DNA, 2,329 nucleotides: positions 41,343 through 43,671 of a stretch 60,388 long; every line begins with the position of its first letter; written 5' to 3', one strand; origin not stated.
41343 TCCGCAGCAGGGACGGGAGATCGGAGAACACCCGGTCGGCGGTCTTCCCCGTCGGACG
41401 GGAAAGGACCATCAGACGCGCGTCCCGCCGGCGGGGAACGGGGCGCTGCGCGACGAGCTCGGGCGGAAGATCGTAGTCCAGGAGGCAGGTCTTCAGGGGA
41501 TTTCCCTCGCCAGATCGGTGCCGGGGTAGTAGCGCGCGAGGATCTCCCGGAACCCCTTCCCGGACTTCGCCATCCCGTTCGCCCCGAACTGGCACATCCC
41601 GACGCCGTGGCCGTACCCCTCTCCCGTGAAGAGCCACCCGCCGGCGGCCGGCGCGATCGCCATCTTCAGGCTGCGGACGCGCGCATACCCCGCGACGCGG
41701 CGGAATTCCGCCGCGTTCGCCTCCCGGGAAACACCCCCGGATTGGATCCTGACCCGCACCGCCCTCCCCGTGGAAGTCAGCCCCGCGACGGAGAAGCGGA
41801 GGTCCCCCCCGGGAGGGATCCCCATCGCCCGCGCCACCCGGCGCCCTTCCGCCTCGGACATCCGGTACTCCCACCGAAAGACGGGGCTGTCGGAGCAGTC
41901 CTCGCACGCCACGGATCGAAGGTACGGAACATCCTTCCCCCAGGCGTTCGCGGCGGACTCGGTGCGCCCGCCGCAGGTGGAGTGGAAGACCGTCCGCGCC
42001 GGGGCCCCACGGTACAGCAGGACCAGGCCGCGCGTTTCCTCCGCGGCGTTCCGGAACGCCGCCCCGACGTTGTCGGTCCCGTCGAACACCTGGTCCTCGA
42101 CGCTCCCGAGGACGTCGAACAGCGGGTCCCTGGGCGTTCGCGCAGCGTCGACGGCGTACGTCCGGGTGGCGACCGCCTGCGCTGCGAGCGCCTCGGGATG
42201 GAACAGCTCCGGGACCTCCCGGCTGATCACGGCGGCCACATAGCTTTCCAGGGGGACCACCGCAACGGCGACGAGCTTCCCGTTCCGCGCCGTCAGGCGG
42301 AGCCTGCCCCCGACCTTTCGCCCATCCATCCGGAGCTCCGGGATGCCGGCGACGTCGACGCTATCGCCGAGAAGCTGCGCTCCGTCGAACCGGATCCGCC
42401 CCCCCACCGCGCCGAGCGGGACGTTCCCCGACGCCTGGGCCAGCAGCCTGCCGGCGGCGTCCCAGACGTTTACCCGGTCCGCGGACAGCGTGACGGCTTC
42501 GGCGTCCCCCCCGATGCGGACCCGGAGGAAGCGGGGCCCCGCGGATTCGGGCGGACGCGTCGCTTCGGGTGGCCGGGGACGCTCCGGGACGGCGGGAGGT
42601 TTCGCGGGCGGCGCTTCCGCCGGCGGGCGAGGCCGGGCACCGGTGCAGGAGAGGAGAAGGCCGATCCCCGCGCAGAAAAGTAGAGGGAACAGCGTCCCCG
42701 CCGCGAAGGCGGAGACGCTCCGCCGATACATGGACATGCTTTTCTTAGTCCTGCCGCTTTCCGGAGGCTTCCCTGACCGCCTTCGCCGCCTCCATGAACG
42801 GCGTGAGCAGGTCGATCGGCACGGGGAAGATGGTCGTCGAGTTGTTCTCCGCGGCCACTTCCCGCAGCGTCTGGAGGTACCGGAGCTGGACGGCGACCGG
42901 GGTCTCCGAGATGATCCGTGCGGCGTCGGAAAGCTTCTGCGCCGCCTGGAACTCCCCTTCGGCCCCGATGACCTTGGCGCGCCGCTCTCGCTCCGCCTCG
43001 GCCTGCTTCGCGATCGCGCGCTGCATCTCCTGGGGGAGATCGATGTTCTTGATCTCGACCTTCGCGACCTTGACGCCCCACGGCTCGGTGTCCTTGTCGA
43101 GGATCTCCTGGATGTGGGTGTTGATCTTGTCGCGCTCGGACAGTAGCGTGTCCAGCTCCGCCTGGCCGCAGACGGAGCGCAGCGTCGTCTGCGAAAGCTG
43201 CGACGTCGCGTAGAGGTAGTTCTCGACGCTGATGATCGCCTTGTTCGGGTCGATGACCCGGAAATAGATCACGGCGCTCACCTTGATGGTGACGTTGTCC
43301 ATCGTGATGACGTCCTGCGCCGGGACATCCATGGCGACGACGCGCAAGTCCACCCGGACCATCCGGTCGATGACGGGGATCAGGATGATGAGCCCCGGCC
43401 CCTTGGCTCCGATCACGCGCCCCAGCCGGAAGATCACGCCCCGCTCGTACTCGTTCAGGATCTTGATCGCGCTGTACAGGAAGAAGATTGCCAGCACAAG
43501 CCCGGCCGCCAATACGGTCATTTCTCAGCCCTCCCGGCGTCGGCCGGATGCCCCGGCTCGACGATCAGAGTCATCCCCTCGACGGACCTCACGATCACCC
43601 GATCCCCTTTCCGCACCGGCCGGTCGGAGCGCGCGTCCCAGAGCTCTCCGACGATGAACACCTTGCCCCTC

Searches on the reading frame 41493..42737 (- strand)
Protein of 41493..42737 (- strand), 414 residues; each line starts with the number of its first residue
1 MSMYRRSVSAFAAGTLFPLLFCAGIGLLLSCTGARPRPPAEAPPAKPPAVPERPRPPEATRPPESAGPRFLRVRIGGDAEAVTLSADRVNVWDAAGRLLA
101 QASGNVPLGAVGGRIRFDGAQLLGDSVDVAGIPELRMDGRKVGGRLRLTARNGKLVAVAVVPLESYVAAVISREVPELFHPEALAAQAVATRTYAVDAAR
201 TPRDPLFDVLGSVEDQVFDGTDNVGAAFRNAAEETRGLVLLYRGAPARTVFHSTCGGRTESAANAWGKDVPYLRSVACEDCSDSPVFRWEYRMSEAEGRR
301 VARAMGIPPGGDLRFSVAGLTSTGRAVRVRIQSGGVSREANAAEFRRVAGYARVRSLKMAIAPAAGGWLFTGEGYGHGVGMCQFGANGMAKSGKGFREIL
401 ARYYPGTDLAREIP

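Call 64: search_protein_families(library=pfam, max_evalue=0.00001, proteins=[window:41493-42737:-])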
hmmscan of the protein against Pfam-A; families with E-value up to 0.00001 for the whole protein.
window:41493-42737:- (414 aa): 1 family
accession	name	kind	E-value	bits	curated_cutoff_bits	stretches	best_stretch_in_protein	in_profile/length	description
PF08486.15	SpoIID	-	2e-19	70.4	23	1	152-242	2-97/97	Stage II sporulation protein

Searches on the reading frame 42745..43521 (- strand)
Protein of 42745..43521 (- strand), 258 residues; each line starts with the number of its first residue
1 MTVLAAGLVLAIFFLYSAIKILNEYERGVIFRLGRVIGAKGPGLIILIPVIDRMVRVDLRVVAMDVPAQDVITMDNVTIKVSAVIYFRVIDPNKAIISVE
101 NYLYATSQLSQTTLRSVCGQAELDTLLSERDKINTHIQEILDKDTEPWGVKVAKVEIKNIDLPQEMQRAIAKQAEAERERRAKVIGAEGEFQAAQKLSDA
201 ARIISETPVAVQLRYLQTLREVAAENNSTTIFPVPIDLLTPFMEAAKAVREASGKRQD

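Call 64: search_protein_families(library=pfam, max_evalue=0.00001, proteins=[window:42745-43521:-])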
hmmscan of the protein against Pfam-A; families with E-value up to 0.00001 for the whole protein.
window:42745-43521:- (258 aa): 1 family
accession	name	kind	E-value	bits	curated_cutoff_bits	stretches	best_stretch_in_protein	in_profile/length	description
PF01145.31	Band_7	-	3.4e-39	135.2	23.6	1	21-190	2-175/176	SPFH domain / Band 7 family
